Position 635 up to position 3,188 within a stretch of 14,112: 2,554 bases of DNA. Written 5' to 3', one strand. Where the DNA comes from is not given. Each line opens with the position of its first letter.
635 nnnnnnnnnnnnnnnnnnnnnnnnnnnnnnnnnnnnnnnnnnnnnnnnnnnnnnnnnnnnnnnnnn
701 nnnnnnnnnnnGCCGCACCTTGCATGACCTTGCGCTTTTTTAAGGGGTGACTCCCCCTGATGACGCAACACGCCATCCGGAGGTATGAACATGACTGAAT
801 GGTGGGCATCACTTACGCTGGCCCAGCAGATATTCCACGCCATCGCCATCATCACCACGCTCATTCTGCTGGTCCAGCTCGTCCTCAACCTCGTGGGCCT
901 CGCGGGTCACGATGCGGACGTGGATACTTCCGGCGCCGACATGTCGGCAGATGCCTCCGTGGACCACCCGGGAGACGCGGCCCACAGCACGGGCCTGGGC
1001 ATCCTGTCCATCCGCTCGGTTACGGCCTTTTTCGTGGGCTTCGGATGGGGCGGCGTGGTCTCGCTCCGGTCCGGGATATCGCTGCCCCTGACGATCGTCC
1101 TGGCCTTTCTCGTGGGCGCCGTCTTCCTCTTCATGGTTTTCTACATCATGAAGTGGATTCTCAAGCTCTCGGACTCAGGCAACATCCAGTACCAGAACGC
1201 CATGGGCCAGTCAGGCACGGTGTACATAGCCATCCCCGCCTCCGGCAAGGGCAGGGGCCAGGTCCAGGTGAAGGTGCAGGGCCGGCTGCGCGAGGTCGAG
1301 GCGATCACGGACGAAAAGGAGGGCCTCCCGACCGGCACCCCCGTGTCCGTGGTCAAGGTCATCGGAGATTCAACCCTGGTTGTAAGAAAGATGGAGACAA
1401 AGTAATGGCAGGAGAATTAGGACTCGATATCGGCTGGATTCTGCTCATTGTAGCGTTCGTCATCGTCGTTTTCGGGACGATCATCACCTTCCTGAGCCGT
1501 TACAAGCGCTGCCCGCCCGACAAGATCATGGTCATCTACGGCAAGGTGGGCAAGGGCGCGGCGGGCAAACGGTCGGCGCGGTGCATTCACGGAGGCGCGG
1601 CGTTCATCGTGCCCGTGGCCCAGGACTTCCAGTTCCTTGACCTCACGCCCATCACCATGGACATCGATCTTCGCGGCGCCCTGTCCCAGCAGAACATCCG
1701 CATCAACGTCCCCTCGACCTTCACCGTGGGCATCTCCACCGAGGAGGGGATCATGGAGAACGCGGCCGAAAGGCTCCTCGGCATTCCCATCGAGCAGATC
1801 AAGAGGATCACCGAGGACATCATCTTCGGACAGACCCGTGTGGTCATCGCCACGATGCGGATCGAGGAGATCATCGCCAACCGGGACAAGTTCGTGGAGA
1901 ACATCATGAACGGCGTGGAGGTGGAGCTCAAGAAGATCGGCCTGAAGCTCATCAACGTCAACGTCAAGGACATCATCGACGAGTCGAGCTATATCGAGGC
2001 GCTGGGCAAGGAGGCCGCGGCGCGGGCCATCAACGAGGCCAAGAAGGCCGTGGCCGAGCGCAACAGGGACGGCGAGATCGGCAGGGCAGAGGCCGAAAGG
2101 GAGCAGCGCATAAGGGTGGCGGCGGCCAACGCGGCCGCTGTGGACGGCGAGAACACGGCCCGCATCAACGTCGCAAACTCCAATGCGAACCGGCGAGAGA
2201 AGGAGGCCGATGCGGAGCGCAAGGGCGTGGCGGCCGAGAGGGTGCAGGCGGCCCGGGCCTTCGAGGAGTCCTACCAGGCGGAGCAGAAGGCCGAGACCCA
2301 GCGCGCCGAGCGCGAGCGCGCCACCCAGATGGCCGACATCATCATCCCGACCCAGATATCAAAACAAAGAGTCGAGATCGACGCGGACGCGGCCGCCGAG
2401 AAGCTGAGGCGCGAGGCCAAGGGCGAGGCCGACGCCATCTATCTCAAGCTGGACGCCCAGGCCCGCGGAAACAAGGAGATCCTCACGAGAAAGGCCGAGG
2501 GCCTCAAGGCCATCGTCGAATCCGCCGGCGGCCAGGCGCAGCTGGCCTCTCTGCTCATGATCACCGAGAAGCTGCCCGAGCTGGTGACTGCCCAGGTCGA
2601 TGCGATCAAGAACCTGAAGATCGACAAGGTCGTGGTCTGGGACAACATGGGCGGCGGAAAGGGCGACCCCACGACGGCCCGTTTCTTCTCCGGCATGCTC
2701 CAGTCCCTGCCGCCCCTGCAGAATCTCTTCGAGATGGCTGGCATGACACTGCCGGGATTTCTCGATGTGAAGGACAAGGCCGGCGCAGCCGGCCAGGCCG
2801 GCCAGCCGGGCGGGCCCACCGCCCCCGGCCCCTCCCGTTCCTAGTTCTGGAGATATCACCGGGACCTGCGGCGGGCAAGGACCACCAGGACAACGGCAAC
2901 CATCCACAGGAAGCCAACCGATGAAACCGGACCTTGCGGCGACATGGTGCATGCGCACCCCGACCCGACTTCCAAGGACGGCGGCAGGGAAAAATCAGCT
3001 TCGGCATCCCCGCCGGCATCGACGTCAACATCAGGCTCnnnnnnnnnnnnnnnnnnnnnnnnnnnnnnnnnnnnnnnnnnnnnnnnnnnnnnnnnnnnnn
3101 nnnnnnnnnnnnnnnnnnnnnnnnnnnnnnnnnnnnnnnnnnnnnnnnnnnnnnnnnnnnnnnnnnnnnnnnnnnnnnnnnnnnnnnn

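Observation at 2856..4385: Secreted M23 peptidase with a MYXO-CTERM-like Cys sorting tail and a length-variable acidic repeat linker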

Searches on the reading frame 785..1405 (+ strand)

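Call 14: search_protein_families(library=ncbifam, proteins=[window:785-1405:+], max_evalue=0.00001)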
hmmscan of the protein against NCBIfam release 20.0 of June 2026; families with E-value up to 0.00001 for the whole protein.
window:785-1405:+ (206 aa): 0 families

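Call 68: search_protein_families(library=pfam, proteins=[window:785-1405:+], max_evalue=0.01)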
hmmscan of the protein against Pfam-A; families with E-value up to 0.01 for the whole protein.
window:785-1405:+ (206 aa): 1 family
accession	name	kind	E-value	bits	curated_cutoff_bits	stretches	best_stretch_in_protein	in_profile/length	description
PF01957.25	NfeD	-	0.0029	18.2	29.1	1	140-202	5-57/57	NfeD-like C-terminal, partner-binding domain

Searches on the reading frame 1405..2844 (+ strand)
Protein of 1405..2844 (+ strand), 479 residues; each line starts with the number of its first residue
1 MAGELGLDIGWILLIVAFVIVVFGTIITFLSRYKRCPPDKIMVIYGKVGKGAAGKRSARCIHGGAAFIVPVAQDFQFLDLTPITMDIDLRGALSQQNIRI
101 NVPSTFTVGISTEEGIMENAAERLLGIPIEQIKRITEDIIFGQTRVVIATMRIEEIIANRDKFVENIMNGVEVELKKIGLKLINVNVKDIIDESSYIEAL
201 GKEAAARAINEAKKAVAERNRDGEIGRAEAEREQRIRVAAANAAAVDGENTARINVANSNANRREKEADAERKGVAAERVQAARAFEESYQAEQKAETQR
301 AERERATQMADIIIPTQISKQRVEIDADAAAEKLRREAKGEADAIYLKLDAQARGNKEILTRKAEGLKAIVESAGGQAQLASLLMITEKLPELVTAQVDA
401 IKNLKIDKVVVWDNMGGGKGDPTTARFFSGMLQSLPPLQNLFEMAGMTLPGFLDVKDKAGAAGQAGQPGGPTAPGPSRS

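Call 14: search_protein_families(library=ncbifam, proteins=[window:1405-2844:+], max_evalue=0.00001)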
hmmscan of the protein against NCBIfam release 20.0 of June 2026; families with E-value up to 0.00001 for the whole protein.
window:1405-2844:+ (479 aa): 1 family
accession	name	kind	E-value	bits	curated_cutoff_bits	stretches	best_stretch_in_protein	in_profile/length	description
NF058507.1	FlotScfldFlot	equivalog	4e-42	144.9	700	2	13-273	3-255/477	flotillin lipid rafts scaffold protein FloT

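Call 42: find_encoding_contigs(protein=window:1405-2844:+, flank=10000, max_places=4)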
Protein window:1405-2844:+ (479 aa): no gene with exactly this product is on record in the collection.

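Call 43: find_homologous_proteins(query=window:1405-2844:+, max_evalue=1e-30)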
Query window:1405-2844:+ (479 aa): 8000 proteins with E <= 1e-30 among 8000 candidates; the best 120 are listed.
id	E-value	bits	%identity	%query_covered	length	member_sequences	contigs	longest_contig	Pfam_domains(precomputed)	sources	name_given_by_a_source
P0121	3.0e-277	937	93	96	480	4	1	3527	PF01145.32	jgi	jgi:flotillin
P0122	3.5e-261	885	89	94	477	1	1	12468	PF01145.32,PF15975.11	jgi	jgi:flotillin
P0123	2.1e-257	872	89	94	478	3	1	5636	PF01145.32,PF15975.11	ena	-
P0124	3.7e-257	871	85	99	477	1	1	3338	PF01145.32,PF15975.11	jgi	jgi:flotillin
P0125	1.4e-239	813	68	94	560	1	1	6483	PF01145.32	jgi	-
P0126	1.1e-237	807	67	96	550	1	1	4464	PF01145.32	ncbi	-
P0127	4.7e-232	789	80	94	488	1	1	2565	PF01145.32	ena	-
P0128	8.5e-232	788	66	94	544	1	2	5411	PF01145.32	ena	-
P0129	1.5e-231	787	63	99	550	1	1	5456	PF01145.32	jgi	jgi:flotillin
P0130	2.2e-230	783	79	94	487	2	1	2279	PF01145.32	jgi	-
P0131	1.1e-229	781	78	98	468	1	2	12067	PF01145.32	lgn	-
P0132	7.9e-229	778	77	99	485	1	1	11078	PF01145.32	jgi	jgi:flotillin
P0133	7.5e-222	755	75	94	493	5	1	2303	PF01145.32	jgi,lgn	-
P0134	1.1e-221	754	73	99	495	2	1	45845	PF01145.32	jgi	-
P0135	1.6e-220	751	76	95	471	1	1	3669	PF01145.32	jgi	jgi:flotillin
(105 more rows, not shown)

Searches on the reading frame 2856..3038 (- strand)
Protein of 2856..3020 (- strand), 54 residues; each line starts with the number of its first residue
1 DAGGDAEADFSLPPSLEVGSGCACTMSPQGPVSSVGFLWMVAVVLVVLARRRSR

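Call 4: search_protein_families(library=ncbifam, proteins=[window:2856-3020:-], max_evalue=10)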
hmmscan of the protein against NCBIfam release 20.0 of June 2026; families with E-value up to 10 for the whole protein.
window:2856-3020:- (54 aa): 2 families
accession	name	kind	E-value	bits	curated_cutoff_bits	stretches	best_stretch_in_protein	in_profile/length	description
TIGR03901.2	MYXO-CTERM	domain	6.9e-05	23.1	20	1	19-53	1-33/34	MYXO-CTERM sorting domain-containing protein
TIGR03382.1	GC_trans_RRR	domain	3.8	8.3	15.85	0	21-52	1-26/27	MYXO-CTERM sorting domain-containing protein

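Call 5: search_protein_families(library=pfam, proteins=[window:2856-3020:-], max_evalue=10)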
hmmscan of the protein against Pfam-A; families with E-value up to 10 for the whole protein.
window:2856-3020:- (54 aa): 0 families

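Call 31: search_protein_families(library=ncbifam, alignment_id=A3, max_evalue=0.01)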
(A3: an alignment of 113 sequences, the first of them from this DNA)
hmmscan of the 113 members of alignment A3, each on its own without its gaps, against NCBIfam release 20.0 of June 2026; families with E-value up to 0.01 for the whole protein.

A. member 1, seq(60 aa): 1 family
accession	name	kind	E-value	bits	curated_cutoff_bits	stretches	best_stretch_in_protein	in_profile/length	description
TIGR03901.2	MYXO-CTERM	domain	9.4e-05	22.7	20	1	25-59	1-33/34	MYXO-CTERM sorting domain-containing protein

B. families by the number of members that match (of 113 scanned): 15 families
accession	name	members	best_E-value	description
TIGR03901.2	MYXO-CTERM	81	9.2e-10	MYXO-CTERM sorting domain-containing protein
NF045638.1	Mrt_dep_phytase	38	1.4e-06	myxosortase-dependent phytase-like phosphatase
NF045523.1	MXAN_5453_fam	16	7.8e-06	MXAN_5453 family MXYO-CTERM-anchored protein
TIGR03382.1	GC_trans_RRR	15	1.4e-05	MYXO-CTERM sorting domain-containing protein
NF041894.1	MXAN_6652_fam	5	4.2e-05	MXAN_6652 family MXYO-CTERM-anchored protein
NF033191.4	JDVT-CTERM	4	3.5e-05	JDVT-CTERM domain-containing protein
NF045522.1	MXAN_2561_fam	3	7.3e-06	MXAN_2561 family MXYO-CTERM-anchored protein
TIGR04564.1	Synergist_CTERM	2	0.00013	Synerg-CTERM sorting domain-containing protein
NF051874.1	PVV_CTERM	2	0.00097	PVV-CTERM domain-containing choice-of-anchor G protein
NF038129.1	PEP_NF038129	1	0.00045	NF038129 family PEP-CTERM protein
TIGR04288.2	CGP_CTERM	1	0.00061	CGP-CTERM sorting domain-containing protein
NF033846.1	Rumino_NPXTG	1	0.0062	NPXTG-anchored protein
NF041938.1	RSIGE_not_HEIGH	1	0.0066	MYXO-CTERM-anchored inactivated metalloprotease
NF033507.3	Loki-CTERM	1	0.0075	Loki-CTERM sorting domain-containing protein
NF041936.1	MXAN_0125_fam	1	0.0087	MXAN_0125 family MYXO-CTERM protein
